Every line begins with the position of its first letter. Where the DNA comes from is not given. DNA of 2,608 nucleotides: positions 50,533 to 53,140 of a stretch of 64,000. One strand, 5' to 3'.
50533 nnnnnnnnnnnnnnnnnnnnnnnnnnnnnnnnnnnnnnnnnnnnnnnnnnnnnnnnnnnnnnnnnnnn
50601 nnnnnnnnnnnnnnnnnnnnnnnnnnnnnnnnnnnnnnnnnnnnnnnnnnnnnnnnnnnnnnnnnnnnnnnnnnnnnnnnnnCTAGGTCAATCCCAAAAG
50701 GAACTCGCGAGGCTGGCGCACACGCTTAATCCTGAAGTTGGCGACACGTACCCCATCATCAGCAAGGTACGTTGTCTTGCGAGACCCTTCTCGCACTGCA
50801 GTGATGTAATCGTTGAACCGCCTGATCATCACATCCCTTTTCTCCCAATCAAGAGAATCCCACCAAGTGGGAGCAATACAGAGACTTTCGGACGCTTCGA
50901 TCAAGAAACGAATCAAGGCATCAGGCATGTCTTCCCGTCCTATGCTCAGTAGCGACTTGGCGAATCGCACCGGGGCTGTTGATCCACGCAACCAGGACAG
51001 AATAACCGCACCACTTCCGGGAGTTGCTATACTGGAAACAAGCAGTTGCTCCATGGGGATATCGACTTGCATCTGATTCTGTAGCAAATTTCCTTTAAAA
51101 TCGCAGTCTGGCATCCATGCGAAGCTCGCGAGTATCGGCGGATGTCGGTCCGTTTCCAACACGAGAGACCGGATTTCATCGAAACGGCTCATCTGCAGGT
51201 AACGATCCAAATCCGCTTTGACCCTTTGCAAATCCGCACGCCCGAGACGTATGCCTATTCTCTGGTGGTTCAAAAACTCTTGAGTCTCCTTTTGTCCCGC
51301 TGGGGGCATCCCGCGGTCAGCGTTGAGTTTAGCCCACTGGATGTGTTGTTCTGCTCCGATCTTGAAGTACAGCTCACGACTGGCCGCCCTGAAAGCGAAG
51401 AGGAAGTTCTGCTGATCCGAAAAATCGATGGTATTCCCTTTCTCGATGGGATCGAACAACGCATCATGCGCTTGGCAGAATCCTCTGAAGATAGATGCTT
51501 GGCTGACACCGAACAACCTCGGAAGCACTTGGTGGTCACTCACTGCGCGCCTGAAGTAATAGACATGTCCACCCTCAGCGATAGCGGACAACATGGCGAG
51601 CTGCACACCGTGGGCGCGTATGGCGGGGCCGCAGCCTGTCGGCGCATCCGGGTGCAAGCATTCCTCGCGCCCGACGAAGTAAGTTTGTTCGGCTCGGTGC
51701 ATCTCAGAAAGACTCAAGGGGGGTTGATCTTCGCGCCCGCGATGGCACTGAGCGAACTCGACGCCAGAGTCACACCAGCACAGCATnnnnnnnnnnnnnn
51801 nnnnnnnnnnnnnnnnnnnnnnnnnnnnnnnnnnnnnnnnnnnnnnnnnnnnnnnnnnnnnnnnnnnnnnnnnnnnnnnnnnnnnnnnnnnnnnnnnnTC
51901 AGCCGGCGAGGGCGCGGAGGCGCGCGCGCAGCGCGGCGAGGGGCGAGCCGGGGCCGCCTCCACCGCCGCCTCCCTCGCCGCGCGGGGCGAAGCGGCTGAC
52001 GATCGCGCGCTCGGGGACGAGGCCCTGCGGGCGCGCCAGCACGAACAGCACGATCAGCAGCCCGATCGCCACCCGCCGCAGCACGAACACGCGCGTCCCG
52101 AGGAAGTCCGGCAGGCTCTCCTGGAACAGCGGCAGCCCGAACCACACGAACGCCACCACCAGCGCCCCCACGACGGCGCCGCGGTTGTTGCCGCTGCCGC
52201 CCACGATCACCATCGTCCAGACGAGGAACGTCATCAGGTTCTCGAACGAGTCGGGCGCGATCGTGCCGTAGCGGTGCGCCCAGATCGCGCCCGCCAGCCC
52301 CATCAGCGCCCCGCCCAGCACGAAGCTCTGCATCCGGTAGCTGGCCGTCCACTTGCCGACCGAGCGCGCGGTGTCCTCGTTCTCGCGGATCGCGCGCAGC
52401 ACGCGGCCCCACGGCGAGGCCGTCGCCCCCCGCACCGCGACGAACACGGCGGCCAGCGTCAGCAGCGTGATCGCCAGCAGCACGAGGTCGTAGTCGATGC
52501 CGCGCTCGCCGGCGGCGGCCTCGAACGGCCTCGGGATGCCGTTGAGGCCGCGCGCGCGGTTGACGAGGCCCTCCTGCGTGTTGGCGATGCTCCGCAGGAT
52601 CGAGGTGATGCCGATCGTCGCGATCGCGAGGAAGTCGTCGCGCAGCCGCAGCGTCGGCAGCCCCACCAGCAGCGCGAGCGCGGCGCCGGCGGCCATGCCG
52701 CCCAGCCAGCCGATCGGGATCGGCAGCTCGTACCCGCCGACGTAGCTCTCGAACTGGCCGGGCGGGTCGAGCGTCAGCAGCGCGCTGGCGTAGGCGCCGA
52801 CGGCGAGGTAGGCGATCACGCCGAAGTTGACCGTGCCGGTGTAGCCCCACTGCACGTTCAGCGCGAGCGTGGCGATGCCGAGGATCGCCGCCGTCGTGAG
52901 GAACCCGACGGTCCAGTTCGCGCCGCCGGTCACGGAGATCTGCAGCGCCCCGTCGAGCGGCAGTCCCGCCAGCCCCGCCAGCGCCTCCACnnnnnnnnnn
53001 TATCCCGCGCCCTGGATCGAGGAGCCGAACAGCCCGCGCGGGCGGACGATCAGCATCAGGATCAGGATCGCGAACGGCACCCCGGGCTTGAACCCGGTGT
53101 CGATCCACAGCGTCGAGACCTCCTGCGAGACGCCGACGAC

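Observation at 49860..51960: Second low-GC island (~50% GC) with a SEC-C-motif protein, bounded by a duplicated livM 3' end; the upstream serine protease has acquired a low-GC C-terminal domain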

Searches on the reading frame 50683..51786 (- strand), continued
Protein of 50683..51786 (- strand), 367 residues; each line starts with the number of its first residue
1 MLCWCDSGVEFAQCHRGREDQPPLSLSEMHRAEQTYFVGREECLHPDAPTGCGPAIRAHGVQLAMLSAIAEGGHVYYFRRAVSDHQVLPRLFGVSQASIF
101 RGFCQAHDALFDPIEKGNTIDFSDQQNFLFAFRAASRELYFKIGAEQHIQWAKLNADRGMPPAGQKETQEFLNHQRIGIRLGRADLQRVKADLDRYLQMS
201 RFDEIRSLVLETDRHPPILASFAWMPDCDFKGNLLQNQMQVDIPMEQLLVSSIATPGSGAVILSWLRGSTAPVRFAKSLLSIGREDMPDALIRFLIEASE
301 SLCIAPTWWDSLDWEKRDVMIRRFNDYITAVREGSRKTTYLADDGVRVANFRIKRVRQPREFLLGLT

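Call 94: find_related_loci(query=A1, collection=viral_contigs, flank=5000)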
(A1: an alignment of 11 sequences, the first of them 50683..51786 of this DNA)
Query A1 (367 aa) in viral_contigs; peptide patterns used: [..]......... (x = any residue, [..] = any of these).
61 stretches matched a pattern; 46 encode a relative of the query (tblastn E <= 1e-3); 46 distinct loci.
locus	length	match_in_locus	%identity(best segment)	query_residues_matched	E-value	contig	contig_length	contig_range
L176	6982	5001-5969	30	3-318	2e-45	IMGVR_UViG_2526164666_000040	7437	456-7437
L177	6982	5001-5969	30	3-318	2e-45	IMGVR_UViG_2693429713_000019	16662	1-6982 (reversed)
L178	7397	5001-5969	30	3-318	2e-45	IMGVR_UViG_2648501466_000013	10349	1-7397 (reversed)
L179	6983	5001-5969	30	3-318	2e-45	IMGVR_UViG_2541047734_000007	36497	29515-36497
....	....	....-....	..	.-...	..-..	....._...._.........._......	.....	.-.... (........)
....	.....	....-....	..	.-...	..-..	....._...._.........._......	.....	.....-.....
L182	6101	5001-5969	30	3-318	9e-45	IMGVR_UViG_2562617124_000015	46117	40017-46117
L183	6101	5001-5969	30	3-318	9e-45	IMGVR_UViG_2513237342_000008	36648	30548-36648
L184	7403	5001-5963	33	3-315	5e-42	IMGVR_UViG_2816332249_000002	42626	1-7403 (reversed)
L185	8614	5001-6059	32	3-350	5e-42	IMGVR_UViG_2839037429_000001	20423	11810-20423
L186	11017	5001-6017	30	3-335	1e-41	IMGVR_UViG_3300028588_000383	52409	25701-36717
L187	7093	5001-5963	30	1-317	3e-36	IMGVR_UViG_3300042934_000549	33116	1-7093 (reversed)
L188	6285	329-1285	32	3-317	1e-35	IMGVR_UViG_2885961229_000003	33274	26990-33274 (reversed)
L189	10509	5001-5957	30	2-312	4e-34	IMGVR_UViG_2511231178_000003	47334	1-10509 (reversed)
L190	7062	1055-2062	29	3-334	5e-33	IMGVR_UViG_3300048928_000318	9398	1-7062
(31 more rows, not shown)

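Call 95: search_protein_families(library=pfam, proteins=[L001:11296-12123:-], max_evalue=0.1)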
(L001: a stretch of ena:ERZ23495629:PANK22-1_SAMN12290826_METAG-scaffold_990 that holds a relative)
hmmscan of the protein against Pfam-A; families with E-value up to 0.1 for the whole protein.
L001:11296-12123:- (275 aa): 25 families
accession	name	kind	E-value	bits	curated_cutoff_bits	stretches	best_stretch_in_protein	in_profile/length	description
PF07676.18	PD40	-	4.8e-69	227.5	20.9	6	230-265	2-38/38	WD40-like Beta Propeller Repeat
PF00930.27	DPPIV_N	-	6.6e-20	71.6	22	3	157-235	1-81/354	Dipeptidyl peptidase IV (DPP IV) N-terminal region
PF25174.1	Beta-prop_THOC3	-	3e-14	53.1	305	2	113-266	7-158/272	THOC3 beta-propeller domain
PF24797.1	Beta-prop_WDR35_TULP_N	-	4.8e-13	49.4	80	3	68-146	118-195/332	WDR35/TULP4 N-terminal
PF23414.1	Beta-prop_EML_2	-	5.2e-09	36.3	90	2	112-211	43-143/266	Echinoderm microtubule-associated protein second beta-propeller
PF00400.38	WD40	-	5.4e-09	36.6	27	0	147-171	7-33/39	WD domain, G-beta repeat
PF25460.1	Beta-prop_Aladin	-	2.7e-08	33.8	171.1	2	65-178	110-222/340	Aladin seven-bladed propeller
PF14583.12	Pectate_lyase22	-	4.3e-08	32.7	30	0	31-83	203-255/386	Oligogalacturonate lyase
PF23775.1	Beta-prop_RIG_2nd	-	5.1e-07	29.8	80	0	66-88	38-60/278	RIG second beta-propeller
PF12894.13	ANAPC4_WD40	-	1.2e-06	29.1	22.9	0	116-172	3-61/91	Anaphase-promoting complex subunit 4 WD40 domain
PF10584.14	Proteasome_A_N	-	3.2e-06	27.1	27.7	0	155-161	7-13/23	Proteasome subunit A N-terminal signature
PF10647.15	Gmad1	-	2.1e-05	24.9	20.5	0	197-241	27-75/251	Lipoprotein LpqB beta-propeller domain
PF24817.1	WD40_WDHD1_1st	-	4e-05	23.4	109.9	2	67-166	180-283/291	WDHD1 first WD40 domain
PF24807.1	WD40_CDC20-Fz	-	9e-05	22.4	200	1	115-256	16-155/292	CDC20/Fizzy WD40 domain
PF06620.16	DUF1150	-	0.00011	22.7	25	0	117-144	46-73/76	Protein of unknown function (DUF1150)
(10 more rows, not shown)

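Call 96: search_protein_families(library=phrogs, proteins=[window:50683-51786:-], max_evalue=0.01)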
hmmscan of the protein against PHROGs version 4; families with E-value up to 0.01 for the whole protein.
window:50683-51786:- (367 aa): 0 families

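Call 97: search_protein_families(library=padloc, proteins=[L171:3980-5059:+], max_evalue=0.1)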
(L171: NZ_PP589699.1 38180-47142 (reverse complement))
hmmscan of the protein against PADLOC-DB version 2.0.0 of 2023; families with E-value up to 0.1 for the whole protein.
L171:3980-5059:+ (359 aa): 4 families
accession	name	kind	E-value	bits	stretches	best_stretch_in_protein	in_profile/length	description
PDLC00833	E1-E2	-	2e-05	22.2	1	2-33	168-199/222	E1-E2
PDLC00865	E2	-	0.00067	17.1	1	4-32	168-196/219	E2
PDLC00872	E2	-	0.00091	16.8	1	2-40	164-200/216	E2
PDLC04917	PDC-S12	-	0.0034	15.3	1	3-25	195-217/218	-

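Call 99: find_encoding_contigs(protein=window:50683-51786:-, flank=3000, max_places=5)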
Protein window:50683-51786:- (367 aa): no gene with exactly this product is on record in the collection.

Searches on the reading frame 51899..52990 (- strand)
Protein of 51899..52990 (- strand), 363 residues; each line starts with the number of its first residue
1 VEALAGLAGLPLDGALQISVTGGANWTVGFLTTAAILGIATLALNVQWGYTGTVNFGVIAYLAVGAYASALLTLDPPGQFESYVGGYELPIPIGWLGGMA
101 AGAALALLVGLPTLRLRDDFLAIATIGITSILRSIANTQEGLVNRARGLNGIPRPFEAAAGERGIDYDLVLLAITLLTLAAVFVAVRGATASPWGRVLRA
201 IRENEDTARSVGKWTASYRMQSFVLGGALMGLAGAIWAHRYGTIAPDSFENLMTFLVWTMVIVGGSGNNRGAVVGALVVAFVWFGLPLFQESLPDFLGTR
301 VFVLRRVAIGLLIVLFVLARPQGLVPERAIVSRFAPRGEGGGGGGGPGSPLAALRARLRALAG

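Call 5: search_protein_families(library=pfam, proteins=[window:51899-52990:-], max_evalue=0.1)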
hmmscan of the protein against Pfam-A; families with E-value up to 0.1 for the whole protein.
window:51899-52990:- (363 aa): 1 family
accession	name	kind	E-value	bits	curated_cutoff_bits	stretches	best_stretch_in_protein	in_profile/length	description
PF02653.21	BPD_transp_2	-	9.6e-42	143.4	26.8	1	28-291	3-252/269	Branched-chain amino acid transport system / permease component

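Call 26: find_related_loci(query=window:51899-52990:-, collection=genome_contigs, flank=6000)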
Query window:51899-52990:- (363 aa) in genome_contigs; peptide patterns used: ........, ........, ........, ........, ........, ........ (x = any residue, [..] = any of these).
599 stretches matched a pattern (row limit reached: there are more); 232 encode a relative of the query (tblastn E <= 1e-3); the best 80 are kept; 80 distinct loci.
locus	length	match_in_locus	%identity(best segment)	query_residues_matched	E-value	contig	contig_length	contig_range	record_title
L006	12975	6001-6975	80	18-342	5e-167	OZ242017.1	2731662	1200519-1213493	MAG: Dehalococcoidia bacterium isolate 79033009-71bc-4738-9767-b53c0ebe850b genome assembly, chromosome: 1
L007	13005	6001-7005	79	11-343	2e-166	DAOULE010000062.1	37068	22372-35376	MAG TPA_asm: Dehalococcoidia bacterium isolate S8_381 179235, whole genome shotgun sequence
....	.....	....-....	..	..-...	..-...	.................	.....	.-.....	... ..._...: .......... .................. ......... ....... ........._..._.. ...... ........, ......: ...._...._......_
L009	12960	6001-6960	81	18-337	3e-163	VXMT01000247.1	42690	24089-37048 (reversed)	MAG: Chloroflexi bacterium isolate SB0661_bin_43 NODE_948_length_42690_cov_16.823408, whole genome shotgun sequence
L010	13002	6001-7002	77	1-337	7e-163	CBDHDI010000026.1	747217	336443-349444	MAG: Dehalococcoidia bacterium isolate d0c5affc-a78a-4576-9923-169fe3940cd0 genome assembly, contig: contig_26, whole ge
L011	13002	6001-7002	76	1-337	3e-161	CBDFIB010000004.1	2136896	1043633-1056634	MAG: Dehalococcoidia bacterium isolate 7cd25a05-99ee-4af3-888e-ade58bc44bba genome assembly, contig: contig_4, whole gen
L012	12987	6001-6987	78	11-337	1e-160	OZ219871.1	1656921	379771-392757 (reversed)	MAG: Dehalococcoidia bacterium isolate adc01b0e-c114-4b94-a05b-fd73c1a39460 genome assembly, chromosome: 5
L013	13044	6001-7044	79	18-363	3e-160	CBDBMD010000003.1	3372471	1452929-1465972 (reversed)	MAG: Dehalococcoidia bacterium isolate 82647b19-91a1-4440-b29b-303ca9d817fb genome assembly, contig: contig_3, whole gen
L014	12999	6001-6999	79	11-341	6e-159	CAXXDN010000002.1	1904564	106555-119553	MAG: Dehalococcoidia bacterium isolate dc2ee83f-b268-46d2-8eab-f8d2e8673164 genome assembly, contig: contig_2, whole gen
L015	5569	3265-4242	79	18-343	3e-160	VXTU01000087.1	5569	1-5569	MAG: Chloroflexi bacterium isolate SB0666_bin_12 NODE_5814_length_5569_cov_9.186616, whole genome shotgun sequence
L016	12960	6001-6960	80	18-337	3e-158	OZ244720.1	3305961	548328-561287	MAG: Dehalococcoidia bacterium isolate 9e3a45bd-a01b-43fc-9133-5d91322e70de genome assembly, chromosome: 1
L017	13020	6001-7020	76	10-337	1e-158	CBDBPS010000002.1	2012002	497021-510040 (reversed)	MAG: Dehalococcoidia bacterium isolate 2e9189d5-434a-42a8-84cf-86486d02cf1d genome assembly, contig: contig_2, whole gen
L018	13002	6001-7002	76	1-337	3e-157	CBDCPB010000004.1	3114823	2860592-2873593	MAG: Dehalococcoidia bacterium isolate 8ea35d84-8be8-4b26-9b51-5b82e401d502 genome assembly, contig: contig_4, whole gen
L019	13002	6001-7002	76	1-337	2e-157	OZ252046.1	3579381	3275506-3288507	MAG: Dehalococcoidia bacterium isolate ad336184-ad58-47b0-9b5a-c7672a60f3bb genome assembly, chromosome: 1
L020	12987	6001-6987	78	11-337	1e-156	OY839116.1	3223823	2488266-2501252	MAG: Dehalococcoidia bacterium isolate 44b3abb6-b6b9-4f11-be96-93ee54cc77f6 genome assembly, chromosome: 1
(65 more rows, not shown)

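Call 31: find_encoding_contigs(protein=window:51899-52990:-, flank=6000, max_places=10)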
Protein window:51899-52990:- (363 aa): no gene with exactly this product is on record in the collection.
